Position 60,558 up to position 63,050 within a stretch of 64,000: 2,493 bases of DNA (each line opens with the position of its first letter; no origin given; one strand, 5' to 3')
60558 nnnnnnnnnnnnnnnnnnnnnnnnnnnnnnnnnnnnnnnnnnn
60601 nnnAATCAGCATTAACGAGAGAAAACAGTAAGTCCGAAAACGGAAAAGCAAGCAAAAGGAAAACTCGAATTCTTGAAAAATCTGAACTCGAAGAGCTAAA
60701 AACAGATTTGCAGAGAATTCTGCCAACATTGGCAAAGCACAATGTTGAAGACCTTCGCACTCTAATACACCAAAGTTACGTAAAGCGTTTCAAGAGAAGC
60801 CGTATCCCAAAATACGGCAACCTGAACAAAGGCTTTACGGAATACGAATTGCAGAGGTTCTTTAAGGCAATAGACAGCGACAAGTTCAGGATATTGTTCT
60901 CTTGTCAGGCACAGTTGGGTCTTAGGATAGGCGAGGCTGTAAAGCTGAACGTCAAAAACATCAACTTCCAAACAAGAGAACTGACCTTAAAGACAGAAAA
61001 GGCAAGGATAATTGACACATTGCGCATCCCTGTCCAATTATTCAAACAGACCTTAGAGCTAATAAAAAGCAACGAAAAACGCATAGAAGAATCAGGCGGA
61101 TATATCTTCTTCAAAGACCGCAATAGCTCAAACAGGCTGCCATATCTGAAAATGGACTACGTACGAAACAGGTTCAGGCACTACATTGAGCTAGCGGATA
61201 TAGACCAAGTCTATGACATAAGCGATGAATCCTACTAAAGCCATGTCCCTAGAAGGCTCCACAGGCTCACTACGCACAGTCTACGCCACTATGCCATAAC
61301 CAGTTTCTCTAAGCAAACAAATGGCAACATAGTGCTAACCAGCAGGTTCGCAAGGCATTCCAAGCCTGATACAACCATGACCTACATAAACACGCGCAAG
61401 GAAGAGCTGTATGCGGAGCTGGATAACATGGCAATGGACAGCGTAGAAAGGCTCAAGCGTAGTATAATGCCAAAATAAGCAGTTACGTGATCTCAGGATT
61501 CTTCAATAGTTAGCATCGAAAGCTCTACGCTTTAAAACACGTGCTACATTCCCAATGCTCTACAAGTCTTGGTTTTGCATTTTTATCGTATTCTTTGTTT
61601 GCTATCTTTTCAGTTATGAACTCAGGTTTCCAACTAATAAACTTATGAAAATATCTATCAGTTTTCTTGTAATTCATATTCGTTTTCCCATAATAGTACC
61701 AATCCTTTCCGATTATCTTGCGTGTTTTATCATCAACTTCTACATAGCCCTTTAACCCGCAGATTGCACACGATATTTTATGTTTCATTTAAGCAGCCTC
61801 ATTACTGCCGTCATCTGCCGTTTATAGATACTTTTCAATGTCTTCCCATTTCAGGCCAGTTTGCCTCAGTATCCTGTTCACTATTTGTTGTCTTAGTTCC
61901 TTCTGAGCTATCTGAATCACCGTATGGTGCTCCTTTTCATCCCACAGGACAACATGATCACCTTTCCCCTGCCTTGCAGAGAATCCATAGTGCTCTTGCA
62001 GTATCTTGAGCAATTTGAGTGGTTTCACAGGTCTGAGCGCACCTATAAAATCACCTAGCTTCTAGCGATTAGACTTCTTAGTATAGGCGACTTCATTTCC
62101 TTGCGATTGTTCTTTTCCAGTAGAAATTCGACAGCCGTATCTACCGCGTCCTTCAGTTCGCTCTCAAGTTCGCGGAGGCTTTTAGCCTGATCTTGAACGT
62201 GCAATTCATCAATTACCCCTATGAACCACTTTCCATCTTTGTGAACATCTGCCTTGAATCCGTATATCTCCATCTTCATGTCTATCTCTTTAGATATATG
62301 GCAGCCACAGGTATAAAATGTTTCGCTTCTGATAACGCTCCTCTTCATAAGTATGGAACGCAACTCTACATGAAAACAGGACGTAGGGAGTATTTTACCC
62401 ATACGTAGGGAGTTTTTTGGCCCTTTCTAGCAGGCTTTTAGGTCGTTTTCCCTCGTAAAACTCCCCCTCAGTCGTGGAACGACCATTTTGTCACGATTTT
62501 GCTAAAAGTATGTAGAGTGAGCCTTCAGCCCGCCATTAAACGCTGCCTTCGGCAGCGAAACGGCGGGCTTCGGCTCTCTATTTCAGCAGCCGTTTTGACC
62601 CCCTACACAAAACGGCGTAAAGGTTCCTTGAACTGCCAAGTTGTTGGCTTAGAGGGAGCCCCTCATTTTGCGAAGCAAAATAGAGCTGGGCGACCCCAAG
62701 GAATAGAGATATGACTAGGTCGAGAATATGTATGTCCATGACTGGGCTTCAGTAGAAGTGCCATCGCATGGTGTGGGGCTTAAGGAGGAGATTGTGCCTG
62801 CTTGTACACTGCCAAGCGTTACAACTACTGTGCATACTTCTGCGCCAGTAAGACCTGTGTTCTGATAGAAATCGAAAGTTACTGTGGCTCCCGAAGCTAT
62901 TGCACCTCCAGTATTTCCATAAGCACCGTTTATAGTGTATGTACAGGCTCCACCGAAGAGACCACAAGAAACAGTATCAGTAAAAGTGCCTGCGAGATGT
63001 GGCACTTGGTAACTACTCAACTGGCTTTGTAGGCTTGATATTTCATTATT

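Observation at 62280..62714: GC-rich, multi-helix non-coding island inside the integrated element (candidate novel structured RNA)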

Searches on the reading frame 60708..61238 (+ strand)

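Call 10: search_protein_families(library=pfam, proteins=[window:60708-61238:+], max_evalue=0.1)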
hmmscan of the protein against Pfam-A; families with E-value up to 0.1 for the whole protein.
window:60708-61238:+ (176 aa): 1 family
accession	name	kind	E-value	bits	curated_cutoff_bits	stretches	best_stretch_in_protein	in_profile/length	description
PF00589.27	Phage_integrase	-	1.1e-07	32.3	27.1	1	44-166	4-124/172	Phage integrase family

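Call 16: search_protein_families(library=phrogs, proteins=[window:60708-61238:+], max_evalue=0.01)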
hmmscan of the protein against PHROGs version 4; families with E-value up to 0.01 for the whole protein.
window:60708-61238:+ (176 aa): 2 families
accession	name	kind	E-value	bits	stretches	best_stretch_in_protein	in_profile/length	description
phrog_1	-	integration and excision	2.2e-10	41.5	1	30-161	255-387/611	integrase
phrog_216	-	integration and excision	1.7e-07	31.6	1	47-168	60-182/301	integrase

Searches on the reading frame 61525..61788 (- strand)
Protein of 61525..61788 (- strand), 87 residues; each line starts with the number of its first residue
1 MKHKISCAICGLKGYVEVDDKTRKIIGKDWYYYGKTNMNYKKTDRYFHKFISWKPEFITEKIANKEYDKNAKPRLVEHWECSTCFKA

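Call 10: search_protein_families(library=pfam, proteins=[window:61525-61788:-], max_evalue=0.1)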
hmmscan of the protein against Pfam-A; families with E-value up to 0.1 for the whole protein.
window:61525-61788:- (87 aa): 1 family
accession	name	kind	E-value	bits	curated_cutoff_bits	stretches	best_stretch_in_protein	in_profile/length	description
PF16866.11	PHD_4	-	0.017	15.5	30.6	0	69-85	49-65/65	PHD-finger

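Call 16: search_protein_families(library=phrogs, proteins=[window:61525-61788:-], max_evalue=0.01)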
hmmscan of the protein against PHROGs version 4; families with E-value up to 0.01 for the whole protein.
window:61525-61788:- (87 aa): 0 families

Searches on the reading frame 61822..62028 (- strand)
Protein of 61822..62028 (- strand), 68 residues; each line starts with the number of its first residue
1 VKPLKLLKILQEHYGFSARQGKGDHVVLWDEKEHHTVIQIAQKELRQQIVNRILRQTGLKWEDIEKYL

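Call 10: search_protein_families(library=pfam, proteins=[window:61822-62028:-], max_evalue=0.1)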
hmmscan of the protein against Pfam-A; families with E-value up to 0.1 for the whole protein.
window:61822-62028:- (68 aa): 2 families
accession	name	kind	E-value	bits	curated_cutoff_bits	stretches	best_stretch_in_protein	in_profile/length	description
PF07927.17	HicA_toxin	-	7.2e-07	29.7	27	1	6-59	4-58/58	HicA toxin of bacterial toxin-antitoxin,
PF07660.19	STN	-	0.041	14.1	28.4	0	47-62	26-41/52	Secretin and TonB N terminus short domain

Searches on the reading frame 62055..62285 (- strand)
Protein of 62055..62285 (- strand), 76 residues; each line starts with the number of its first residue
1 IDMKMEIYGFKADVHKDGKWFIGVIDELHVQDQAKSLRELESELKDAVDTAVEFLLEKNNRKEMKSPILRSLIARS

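Call 10: search_protein_families(library=pfam, proteins=[window:62055-62285:-], max_evalue=0.1)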
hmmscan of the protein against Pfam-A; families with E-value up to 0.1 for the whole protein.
window:62055-62285:- (76 aa): 1 family
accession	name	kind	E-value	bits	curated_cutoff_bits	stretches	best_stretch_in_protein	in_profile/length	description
PF09810.15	Exo5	-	0.014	15.3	25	1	5-57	97-133/367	Exonuclease V - a 5' deoxyribonuclease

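Call 101: search_protein_families(library=pfam, proteins=[window:62055-62279:-], max_evalue=0.01)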
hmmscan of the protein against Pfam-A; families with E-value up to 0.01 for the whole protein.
window:62055-62279:- (74 aa): 0 families

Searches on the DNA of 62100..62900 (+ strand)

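Call 4: search_rna_families(source=window, start=62100, end=62900, threshold=evalue, max_evalue=10, show_alignments=3)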
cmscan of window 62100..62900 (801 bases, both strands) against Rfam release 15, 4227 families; matches with E-value up to 10: 2.
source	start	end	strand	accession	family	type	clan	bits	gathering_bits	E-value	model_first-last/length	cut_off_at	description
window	62515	62639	-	RF01629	ceN39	Gene; snRNA; snoRNA; HACA-box;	-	14.8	35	2.4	1-131/131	no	Nematode snoRNA ceN39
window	62410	62467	+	RF00066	U7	Gene; snRNA;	-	13.1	34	5.4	1-62/62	no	U7 small nuclear RNA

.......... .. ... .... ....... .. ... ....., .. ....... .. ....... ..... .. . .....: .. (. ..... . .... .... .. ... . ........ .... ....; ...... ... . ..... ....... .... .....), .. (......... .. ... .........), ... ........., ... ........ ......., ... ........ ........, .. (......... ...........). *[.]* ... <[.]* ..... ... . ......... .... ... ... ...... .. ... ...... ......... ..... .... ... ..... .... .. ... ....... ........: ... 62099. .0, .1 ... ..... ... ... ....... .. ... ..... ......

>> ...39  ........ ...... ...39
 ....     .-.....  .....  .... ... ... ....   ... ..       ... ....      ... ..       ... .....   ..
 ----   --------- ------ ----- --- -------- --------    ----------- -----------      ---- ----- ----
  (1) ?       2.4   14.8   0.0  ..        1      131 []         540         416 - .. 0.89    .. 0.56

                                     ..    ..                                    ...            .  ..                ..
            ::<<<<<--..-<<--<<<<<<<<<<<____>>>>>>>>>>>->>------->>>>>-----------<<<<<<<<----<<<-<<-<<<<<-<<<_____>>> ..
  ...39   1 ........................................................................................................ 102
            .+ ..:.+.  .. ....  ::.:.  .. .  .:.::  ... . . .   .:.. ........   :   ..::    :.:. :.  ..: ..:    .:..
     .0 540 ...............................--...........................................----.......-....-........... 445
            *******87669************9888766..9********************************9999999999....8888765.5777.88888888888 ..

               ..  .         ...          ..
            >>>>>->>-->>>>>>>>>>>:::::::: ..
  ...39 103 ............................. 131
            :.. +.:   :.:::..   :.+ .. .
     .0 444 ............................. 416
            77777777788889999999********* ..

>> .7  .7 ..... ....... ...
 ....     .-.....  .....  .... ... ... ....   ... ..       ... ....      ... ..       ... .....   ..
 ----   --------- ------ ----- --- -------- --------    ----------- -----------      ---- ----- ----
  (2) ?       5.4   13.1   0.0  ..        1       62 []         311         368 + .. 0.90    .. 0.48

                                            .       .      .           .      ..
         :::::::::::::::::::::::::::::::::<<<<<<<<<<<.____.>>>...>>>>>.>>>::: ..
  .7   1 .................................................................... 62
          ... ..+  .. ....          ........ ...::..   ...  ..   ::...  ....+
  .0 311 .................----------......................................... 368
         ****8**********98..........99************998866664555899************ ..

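Call 26: search_dna_similar(query=window:62363-62714:+, collection=plasmids, mode=distant, max_evalue=1)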
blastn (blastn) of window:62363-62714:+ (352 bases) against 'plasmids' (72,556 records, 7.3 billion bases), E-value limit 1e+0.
Records with a match: 2; places in all: 2; records where one place covers at least 80% of the query: 0.
Best place of each record, by identity: 80-90% 2.
By first word of the organism name: Agrobacterium 1; Subdoligranulum 1.
By predicted mobility (MOB-suite, as given by PLSDB): non-mobilizable 2.
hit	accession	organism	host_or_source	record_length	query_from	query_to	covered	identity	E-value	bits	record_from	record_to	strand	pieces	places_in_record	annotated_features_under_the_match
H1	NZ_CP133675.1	Agrobacterium pusense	Vaccinium sp.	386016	191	227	11%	86.8%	3e-1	44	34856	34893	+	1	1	none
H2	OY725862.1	Subdoligranulum variabile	-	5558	269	306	11%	84.2%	3e-1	43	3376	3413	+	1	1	record has no annotation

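Call 27: search_dna_similar(query=window:62363-62714:+, collection=phages, mode=distant, max_evalue=1)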
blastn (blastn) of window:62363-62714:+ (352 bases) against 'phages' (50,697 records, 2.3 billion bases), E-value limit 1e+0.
No match.

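Call 69: build_rna_model(alignment_id=A5, structure=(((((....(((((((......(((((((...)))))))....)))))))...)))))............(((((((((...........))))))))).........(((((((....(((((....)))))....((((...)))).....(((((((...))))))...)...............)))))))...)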
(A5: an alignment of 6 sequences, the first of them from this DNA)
Model R1 built from alignment A5 (6 sequences, 198 columns); structure: as given.
model positions 185; base pairs 51; branch points 4; effective number of sequences 0.91; information 0.59 bits per position. Calibrated on 0.2 Mb of random sequence (short: E-values are rough).
structure used (alignment columns):
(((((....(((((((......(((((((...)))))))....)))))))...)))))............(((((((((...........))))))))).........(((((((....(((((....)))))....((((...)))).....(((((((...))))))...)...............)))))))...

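Call 70: search_with_rna_model(model_id=R1, sources=[window, L001, L016, L018, L019, L021, L028, L029, L030, L032, L033, L036, L039, L040, L042, L010, L011, L013, L014], max_evalue=1, make_alignment=true, show_alignments=0)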
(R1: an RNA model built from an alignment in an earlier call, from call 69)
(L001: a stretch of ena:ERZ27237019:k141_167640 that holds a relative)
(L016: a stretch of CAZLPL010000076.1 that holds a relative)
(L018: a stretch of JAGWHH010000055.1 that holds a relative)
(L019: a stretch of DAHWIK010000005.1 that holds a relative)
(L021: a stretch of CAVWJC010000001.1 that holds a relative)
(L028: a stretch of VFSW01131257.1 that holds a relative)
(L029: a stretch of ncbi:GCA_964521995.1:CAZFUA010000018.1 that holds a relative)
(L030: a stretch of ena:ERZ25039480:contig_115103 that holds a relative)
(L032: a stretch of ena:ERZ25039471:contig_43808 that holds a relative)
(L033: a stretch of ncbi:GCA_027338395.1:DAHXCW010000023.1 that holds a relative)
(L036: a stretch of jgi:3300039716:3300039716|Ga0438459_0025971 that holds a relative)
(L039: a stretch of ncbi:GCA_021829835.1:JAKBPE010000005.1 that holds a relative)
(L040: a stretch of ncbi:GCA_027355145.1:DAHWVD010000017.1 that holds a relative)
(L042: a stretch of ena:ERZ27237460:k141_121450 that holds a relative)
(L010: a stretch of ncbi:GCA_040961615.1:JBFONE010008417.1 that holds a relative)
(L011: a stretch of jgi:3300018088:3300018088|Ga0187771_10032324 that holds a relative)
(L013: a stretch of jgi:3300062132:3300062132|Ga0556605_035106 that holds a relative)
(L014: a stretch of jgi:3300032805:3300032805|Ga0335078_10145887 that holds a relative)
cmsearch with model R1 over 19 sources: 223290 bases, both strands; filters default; matches with E-value up to 1: 21.
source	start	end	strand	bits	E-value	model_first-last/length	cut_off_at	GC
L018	3197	3381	-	222.7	1.9e-67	1-185/185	no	0.55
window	62519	62706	+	214.2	8.4e-65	1-185/185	no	0.55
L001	535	722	+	214.2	8.4e-65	1-185/185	no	0.55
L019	978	1160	+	212.1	3.9e-64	1-185/185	no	0.56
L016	412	595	-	209.7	2.2e-63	1-185/185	no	0.53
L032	11077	11261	+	182.2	8e-55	1-185/185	no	0.56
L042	5111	5288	+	154.4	3.6e-46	1-185/185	no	0.61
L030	11047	11260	+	124.4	7.9e-37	1-185/185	no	0.53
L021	3379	3613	-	80.1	4.8e-23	1-185/185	no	0.48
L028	1016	1292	-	65.7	1.5e-18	1-185/185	no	0.44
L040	7286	7436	+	47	9.2e-13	1-185/185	no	0.5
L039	7116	7206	+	29.6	2.4e-07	1-185/185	no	0.6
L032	11025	11130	-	27.7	9.5e-07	1-185/185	no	0.51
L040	11483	11598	+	25.6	4.5e-06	1-185/185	no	0.58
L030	10973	11104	-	20.9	0.00013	1-185/185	no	0.52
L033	7316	7403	+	18.6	0.00064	1-185/185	no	0.68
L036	4983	5070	+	18.6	0.00064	1-185/185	no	0.68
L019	929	1031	-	17.2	0.0018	1-185/185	no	0.5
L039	7232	7263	-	12.9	0.039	65-95/185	no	0.53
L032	11139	11254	-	12.7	0.044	1-185/185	no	0.53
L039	7069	7170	-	12.6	0.049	1-185/185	no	0.61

Alignment A6: 21 matches aligned to the model, 408 columns, each read 5' to 3' on its own strand. Consensus structure (alignment columns), stored with it:
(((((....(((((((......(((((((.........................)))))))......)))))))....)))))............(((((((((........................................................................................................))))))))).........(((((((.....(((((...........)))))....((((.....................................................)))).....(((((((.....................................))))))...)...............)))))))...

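Call 76: search_with_rna_model(model_id=R1, sources=[window, L016, L018, L019, L021, L028, L030, L032, L040, L042], max_evalue=1e-10, make_alignment=true)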
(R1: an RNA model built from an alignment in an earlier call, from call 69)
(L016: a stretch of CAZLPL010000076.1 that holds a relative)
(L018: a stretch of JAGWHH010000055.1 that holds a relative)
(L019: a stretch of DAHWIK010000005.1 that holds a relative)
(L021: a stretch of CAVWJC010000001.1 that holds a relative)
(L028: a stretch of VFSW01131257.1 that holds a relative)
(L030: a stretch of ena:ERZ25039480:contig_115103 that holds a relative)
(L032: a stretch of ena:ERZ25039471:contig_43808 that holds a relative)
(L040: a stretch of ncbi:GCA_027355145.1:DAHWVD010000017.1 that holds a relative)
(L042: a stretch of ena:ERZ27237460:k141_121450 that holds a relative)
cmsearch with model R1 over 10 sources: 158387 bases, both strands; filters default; matches with E-value up to 1e-10: 10.
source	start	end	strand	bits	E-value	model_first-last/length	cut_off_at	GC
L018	3197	3381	-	222.7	1.3e-67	1-185/185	no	0.55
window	62519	62706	+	214.2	6e-65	1-185/185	no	0.55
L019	978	1160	+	212.1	2.8e-64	1-185/185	no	0.56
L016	412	595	-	209.7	1.5e-63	1-185/185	no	0.53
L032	11077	11261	+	182.2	5.7e-55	1-185/185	no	0.56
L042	5111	5288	+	154.4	2.6e-46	1-185/185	no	0.61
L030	11047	11260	+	124.4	5.6e-37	1-185/185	no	0.53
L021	3379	3613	-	80.1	3.4e-23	1-185/185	no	0.48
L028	1016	1292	-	65.7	1e-18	1-185/185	no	0.44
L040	7286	7436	+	47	6.6e-13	1-185/185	no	0.5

Alignment A7: 10 matches aligned to the model, 398 columns, each read 5' to 3' on its own strand. Consensus structure (alignment columns), stored with it:
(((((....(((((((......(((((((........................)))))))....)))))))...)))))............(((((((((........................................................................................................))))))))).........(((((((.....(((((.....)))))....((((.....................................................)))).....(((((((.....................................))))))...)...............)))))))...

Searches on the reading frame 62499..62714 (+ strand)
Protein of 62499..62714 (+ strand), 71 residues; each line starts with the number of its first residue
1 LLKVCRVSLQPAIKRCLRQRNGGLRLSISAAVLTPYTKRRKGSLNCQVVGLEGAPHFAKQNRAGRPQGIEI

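Call 10: search_protein_families(library=pfam, proteins=[window:62499-62714:+], max_evalue=0.1)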
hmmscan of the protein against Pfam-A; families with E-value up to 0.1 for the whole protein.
window:62499-62714:+ (71 aa): 0 families
